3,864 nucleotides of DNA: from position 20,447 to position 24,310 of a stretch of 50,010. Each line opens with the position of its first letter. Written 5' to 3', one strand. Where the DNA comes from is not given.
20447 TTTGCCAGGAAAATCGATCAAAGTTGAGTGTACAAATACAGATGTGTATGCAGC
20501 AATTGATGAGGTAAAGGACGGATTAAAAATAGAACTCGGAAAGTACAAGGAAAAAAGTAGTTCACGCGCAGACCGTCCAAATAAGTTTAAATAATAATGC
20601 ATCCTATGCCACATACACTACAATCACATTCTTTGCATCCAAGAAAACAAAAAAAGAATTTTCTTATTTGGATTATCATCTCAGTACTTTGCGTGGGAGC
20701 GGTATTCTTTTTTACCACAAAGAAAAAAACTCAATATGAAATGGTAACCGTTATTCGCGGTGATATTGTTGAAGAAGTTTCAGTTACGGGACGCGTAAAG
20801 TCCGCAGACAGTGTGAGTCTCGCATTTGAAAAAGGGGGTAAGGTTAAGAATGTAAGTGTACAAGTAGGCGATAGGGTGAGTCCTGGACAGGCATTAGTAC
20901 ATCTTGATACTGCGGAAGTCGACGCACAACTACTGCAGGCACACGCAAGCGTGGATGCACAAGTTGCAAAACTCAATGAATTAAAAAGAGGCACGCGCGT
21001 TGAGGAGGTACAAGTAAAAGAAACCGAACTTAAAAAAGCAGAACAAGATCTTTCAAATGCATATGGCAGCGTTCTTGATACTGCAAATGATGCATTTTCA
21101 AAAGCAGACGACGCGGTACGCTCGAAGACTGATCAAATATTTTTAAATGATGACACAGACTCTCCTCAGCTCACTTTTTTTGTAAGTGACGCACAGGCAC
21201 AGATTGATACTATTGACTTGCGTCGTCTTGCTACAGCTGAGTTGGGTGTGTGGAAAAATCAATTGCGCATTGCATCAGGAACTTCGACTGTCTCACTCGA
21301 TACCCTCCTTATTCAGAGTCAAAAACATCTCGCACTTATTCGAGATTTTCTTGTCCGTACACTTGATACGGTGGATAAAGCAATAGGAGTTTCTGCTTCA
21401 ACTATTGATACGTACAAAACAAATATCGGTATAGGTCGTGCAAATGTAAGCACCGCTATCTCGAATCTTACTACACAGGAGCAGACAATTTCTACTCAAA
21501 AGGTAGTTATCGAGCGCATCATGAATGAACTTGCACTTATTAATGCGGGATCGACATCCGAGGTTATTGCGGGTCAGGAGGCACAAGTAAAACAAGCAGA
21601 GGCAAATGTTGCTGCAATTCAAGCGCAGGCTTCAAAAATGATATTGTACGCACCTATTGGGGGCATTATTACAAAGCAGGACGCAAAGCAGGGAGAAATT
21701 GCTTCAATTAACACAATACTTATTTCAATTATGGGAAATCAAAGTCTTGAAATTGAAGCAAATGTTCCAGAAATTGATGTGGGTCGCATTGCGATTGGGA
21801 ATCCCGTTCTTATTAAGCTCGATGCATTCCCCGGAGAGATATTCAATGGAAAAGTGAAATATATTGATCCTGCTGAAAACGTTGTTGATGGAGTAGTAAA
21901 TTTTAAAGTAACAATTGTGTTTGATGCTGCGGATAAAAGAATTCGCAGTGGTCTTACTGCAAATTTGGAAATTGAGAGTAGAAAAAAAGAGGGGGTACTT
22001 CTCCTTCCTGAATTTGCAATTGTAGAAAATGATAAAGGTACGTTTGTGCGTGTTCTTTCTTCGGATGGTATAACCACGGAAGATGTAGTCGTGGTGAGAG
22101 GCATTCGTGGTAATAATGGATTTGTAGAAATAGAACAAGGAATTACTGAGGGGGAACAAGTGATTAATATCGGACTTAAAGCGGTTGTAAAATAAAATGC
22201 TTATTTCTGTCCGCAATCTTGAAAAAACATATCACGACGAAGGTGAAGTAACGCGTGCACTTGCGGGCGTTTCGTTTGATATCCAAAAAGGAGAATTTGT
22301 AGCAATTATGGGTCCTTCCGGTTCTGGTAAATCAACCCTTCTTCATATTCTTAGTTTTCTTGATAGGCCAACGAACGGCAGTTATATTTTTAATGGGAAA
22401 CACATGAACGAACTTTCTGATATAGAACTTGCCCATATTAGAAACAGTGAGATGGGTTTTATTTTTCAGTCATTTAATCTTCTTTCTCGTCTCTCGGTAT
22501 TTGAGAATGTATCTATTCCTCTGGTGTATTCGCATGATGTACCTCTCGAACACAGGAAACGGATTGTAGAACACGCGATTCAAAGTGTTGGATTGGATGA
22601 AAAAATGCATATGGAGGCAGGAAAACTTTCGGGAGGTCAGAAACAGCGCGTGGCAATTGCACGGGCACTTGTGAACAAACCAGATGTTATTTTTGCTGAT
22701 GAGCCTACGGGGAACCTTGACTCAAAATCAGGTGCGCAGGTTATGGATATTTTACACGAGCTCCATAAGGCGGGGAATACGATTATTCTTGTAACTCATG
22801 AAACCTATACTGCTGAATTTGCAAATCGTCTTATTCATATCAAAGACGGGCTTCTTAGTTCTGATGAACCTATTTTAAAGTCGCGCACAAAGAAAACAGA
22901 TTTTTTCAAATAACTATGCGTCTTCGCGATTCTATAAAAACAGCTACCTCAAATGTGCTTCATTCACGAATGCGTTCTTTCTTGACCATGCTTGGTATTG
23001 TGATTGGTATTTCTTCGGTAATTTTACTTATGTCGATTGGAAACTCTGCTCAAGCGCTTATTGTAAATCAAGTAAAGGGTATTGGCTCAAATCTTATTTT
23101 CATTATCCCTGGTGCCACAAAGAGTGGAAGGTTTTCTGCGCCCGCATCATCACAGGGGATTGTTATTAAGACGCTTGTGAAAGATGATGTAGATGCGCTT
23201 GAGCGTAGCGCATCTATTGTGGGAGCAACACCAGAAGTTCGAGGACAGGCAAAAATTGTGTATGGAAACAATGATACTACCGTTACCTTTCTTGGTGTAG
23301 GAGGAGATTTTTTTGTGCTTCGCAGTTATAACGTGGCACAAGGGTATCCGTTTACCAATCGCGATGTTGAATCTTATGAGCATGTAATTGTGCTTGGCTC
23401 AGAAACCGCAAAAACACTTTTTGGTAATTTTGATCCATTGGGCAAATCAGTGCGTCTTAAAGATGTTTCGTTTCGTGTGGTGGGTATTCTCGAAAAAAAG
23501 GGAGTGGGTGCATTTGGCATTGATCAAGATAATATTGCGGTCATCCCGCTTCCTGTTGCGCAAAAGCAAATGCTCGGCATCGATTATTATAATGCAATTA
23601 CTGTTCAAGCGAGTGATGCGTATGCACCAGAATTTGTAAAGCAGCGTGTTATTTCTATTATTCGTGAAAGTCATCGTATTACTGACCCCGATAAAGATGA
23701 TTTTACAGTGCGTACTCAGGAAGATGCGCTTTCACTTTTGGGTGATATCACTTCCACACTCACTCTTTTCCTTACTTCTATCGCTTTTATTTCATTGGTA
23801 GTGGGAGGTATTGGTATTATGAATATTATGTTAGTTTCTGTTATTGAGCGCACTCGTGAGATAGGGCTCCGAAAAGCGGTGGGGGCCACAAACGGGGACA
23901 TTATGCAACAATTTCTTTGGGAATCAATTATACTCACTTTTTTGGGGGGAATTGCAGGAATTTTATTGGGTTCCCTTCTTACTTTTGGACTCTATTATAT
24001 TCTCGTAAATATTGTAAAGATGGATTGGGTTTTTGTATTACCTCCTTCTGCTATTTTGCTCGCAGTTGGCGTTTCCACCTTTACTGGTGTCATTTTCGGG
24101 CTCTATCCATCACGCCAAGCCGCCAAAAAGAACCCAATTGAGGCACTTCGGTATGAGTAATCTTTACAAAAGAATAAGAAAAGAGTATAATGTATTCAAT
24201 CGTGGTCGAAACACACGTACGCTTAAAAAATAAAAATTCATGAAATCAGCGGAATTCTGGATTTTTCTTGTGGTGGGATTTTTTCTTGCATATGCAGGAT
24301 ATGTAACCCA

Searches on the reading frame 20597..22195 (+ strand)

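Call 12: search_protein_families(library=phrogs, proteins=[window:20597-22195:+], max_evalue=0.001)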
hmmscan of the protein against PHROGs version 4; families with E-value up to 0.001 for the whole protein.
window:20597-22195:+ (532 aa): 2 families
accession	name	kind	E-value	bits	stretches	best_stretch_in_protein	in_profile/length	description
phrog_13642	-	unknown function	3.6e-23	83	2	315-524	228-436/459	-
phrog_4949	-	unknown function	5.2e-16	59.8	2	289-426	237-378/447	-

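Call 65: search_protein_families(library=pfam, proteins=[window:20597-22195:+], max_evalue=0.001)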
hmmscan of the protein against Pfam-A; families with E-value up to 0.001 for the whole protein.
window:20597-22195:+ (532 aa): 3 families
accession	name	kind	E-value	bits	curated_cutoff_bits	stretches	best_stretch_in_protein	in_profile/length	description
PF16576.10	HlyD_D23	-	4.9e-18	65.6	30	1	337-453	98-212/214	Barrel-sandwich domain of CusB or HlyD membrane-fusion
PF13437.12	HlyD_3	-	2.5e-12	47.9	22.2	1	350-440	2-93/106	HlyD family secretion protein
PF13533.13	Biotin_lipoyl_2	-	3.4e-05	24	29.8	1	74-104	2-32/32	Biotin-lipoyl like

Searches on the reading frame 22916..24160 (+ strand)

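Call 12: search_protein_families(library=phrogs, proteins=[window:22916-24160:+], max_evalue=0.001)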
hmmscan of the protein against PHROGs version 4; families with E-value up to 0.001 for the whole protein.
window:22916-24160:+ (414 aa): 3 families
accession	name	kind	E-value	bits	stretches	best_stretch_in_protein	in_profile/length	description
phrog_31849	-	unknown function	2e-12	46.9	2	277-413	260-401/869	-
phrog_6434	-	unknown function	1.2e-05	25.3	1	223-357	246-372/456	-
phrog_34218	-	unknown function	0.0001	21.5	1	272-375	727-827/890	-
